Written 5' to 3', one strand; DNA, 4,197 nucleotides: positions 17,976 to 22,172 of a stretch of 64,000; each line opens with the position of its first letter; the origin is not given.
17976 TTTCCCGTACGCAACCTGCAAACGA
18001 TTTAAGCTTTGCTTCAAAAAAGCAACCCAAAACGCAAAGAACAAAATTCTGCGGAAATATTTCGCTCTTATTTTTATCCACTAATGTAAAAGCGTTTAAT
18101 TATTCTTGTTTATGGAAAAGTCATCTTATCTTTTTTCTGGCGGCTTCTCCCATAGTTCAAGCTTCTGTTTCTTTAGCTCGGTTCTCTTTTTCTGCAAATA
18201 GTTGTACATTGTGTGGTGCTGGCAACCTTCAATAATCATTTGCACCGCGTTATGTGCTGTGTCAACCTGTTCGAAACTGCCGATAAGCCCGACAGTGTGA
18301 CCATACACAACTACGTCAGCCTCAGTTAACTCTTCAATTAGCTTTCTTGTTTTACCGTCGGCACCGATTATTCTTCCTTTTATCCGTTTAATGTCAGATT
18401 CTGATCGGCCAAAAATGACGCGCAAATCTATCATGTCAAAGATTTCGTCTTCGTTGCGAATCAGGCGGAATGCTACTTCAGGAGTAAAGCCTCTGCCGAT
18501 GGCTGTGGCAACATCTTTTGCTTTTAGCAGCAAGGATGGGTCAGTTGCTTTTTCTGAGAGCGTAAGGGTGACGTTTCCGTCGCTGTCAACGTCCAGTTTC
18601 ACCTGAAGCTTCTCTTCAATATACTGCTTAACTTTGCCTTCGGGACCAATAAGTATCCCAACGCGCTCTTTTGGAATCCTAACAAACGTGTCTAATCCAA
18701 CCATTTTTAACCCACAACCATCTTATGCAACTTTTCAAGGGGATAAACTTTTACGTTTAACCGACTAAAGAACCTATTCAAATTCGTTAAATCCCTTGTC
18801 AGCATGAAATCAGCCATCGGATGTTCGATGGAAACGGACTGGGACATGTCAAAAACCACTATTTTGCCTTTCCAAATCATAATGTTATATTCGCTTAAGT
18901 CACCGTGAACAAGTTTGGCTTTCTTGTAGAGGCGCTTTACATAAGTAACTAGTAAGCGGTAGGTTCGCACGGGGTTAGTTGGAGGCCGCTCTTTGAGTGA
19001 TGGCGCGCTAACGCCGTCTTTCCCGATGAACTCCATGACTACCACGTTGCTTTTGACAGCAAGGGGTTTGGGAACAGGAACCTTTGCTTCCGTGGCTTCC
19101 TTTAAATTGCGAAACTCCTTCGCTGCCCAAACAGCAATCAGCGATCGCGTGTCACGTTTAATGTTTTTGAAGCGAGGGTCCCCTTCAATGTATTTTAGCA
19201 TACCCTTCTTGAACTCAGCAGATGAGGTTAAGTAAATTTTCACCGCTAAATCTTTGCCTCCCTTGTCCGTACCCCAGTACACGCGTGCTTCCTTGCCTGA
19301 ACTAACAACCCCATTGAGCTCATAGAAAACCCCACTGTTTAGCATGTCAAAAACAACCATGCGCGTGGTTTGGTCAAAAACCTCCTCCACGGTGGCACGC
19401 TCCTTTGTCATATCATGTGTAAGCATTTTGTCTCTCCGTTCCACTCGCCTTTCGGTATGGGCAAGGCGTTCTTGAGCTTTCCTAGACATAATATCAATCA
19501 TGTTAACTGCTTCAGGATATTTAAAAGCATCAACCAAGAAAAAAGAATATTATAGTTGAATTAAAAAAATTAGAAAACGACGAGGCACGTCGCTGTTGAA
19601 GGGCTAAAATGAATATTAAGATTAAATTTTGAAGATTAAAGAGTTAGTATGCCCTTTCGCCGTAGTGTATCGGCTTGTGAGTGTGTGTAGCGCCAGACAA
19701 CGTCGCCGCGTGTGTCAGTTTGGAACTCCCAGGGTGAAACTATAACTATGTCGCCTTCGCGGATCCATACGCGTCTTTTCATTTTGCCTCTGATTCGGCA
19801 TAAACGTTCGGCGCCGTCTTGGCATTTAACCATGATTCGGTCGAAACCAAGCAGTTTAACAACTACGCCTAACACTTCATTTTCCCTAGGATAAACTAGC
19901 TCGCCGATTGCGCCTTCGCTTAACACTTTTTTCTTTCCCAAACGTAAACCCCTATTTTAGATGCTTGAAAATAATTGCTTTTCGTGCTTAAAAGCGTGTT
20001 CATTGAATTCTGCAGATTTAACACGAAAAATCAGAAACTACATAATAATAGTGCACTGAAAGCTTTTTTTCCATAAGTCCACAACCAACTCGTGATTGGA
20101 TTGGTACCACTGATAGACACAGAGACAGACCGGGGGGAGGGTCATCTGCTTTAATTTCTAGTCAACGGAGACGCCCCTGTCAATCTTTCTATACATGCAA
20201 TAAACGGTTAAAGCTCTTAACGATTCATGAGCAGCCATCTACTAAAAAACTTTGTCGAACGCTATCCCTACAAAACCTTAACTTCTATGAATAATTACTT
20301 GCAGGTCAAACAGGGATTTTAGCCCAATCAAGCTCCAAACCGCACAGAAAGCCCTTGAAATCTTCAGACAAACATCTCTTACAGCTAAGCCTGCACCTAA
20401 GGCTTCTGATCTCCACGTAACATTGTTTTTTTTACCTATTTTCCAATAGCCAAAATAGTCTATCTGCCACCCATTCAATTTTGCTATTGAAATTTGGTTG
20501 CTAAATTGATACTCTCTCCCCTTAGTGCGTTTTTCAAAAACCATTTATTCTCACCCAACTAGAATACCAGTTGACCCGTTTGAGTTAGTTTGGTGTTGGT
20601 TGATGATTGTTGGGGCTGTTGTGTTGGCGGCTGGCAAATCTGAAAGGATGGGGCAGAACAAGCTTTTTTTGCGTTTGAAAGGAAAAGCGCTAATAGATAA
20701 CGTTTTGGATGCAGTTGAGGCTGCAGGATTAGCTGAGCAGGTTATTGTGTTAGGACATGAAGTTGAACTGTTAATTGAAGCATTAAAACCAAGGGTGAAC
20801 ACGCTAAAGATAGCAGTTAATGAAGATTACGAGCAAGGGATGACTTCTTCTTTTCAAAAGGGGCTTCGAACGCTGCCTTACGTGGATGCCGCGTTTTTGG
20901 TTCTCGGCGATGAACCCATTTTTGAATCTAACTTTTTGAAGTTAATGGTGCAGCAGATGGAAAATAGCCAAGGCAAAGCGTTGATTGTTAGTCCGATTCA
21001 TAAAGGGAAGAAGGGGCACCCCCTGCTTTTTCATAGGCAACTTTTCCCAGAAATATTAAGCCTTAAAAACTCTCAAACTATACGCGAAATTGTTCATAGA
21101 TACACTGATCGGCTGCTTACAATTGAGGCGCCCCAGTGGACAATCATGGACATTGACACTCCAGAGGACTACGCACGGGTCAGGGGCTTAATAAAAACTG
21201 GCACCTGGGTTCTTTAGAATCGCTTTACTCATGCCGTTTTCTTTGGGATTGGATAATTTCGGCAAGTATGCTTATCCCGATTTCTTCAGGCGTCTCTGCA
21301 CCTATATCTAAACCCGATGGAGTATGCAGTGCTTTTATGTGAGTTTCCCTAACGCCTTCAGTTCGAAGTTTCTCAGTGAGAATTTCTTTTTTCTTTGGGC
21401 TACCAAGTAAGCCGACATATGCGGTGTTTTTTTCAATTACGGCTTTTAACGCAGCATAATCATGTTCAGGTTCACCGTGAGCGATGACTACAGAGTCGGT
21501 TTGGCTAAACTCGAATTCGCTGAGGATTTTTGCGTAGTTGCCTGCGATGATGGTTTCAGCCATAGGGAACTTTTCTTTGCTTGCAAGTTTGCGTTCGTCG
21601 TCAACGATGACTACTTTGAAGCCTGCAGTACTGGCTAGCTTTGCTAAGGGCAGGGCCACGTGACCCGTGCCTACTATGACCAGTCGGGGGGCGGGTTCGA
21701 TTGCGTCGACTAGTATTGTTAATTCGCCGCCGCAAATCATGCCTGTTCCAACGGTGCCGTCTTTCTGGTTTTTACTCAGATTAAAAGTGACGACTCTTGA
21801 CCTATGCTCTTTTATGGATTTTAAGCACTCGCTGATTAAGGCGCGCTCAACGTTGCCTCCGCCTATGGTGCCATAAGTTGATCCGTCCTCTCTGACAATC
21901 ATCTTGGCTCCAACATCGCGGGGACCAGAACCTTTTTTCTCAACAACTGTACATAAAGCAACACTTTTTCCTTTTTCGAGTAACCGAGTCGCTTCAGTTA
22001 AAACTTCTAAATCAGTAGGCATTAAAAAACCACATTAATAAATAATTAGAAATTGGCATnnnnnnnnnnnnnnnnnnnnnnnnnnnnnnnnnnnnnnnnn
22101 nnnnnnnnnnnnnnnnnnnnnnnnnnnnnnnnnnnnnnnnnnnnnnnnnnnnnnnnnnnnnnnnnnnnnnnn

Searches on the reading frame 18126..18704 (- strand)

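Call 17: search_protein_families(library=pfam, proteins=[window:18126-18704:-])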
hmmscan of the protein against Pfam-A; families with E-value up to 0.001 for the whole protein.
window:18126-18704:- (192 aa): 6 families
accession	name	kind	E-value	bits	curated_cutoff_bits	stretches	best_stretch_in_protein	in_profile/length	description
PF00013.35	KH_1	-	2.8e-12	46.7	21.5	2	8-46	4-47/66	KH domain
PF21800.4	KH_KRR1_2nd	-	1.8e-09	37.9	27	1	90-168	4-79/91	KRR1 small subunit processome component, second KH domain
PF22891.2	KH_PNO1_2nd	-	3.8e-08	33.8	27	1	87-171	3-84/90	Eukaryotic type KH-domain (KH-domain type I) (327.11.2)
PF22675.2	KH-I_KHDC4-BBP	-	1.9e-05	24.9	30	0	108-143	7-42/76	KHDC4/BBP-like, KH-domain type I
PF07650.23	KH_2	-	7.1e-05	23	22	0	10-52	31-72/78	KH domain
PF17903.8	KH_KRR1_1st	-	0.00014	22.4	23.4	1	27-81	24-78/81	Krr1 KH1 domain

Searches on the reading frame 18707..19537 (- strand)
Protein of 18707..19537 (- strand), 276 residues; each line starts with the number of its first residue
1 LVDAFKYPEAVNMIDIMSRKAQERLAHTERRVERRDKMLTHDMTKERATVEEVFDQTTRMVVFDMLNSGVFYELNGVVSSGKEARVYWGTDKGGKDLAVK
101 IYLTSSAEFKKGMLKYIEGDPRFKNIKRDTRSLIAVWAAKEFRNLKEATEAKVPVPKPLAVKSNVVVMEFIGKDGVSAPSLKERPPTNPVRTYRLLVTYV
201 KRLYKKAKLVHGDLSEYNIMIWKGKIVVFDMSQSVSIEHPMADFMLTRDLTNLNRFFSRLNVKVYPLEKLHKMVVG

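Call 17: search_protein_families(library=pfam, proteins=[window:18707-19537:-])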
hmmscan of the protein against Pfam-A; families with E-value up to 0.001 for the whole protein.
window:18707-19537:- (276 aa): 3 families
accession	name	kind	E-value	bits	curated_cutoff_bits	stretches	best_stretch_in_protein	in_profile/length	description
PF01163.29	RIO1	-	5.4e-61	205.9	22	1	86-266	2-183/187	RIO domain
PF06293.20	Kdo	-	0.00018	21.5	21.3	0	123-163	41-83/207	Lipopolysaccharide kinase (Kdo/WaaP) family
PF01636.29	APH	-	0.00042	20.6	23.2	0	78-163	5-63/239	Phosphotransferase enzyme family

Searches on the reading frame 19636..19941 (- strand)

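Call 17: search_protein_families(library=pfam, proteins=[window:19636-19941:-])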
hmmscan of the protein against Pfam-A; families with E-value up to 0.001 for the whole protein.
window:19636-19941:- (101 aa): 1 family
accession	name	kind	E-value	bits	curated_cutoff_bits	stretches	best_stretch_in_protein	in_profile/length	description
PF01176.25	eIF-1a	-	3.4e-24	84.7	30.2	1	21-84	1-64/64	Translation initiation factor 1A / IF-1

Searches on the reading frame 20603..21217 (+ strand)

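Call 17: search_protein_families(library=pfam, proteins=[window:20603-21217:+])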
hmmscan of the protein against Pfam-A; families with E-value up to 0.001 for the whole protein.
window:20603-21217:+ (204 aa): 4 families
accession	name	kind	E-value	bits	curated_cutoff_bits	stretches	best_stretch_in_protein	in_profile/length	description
PF12804.13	NTP_transf_3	-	6.7e-34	117.8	27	1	5-167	1-157/160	MobA-like NTP transferase domain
PF01128.25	IspD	-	5e-07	30.1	27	1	4-130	2-128/221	2-C-methyl-D-erythritol 4-phosphate cytidylyltransferase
PF02348.25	CTP_transf_3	-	0.00014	22.2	22.6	1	6-124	3-119/217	Cytidylyltransferase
PF00483.29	NTP_transferase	-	0.00021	21.4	21.2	1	5-128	2-135/245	Nucleotidyl transferase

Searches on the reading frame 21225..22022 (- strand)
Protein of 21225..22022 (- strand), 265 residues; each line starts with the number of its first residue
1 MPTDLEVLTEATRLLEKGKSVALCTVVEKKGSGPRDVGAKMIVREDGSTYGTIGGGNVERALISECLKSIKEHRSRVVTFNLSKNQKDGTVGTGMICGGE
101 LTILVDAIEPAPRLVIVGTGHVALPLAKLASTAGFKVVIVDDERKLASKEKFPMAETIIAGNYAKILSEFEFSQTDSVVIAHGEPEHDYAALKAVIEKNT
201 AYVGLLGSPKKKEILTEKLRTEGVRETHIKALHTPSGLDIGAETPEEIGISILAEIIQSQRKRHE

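Call 17: search_protein_families(library=pfam, proteins=[window:21225-22022:-])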
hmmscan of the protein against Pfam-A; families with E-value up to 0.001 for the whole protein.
window:21225-22022:- (265 aa): 4 families
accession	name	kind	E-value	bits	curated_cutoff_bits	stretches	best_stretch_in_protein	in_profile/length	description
PF13478.12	XdhC_C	-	1.5e-37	129.4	29.7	1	114-256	1-125/125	XdhC Rossmann domain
PF02625.21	XdhC_CoxI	-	3.5e-24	84.9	24.3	1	15-80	2-67/68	XdhC and CoxI family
PF02254.24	TrkA_N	-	8.5e-05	23.3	23.8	1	115-199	2-87/116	TrkA-N domain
PF03721.20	UDPG_MGDP_dh_N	-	0.00097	19.2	27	0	113-156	2-48/187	UDP-glucose/GDP-mannose dehydrogenase family, NAD binding domain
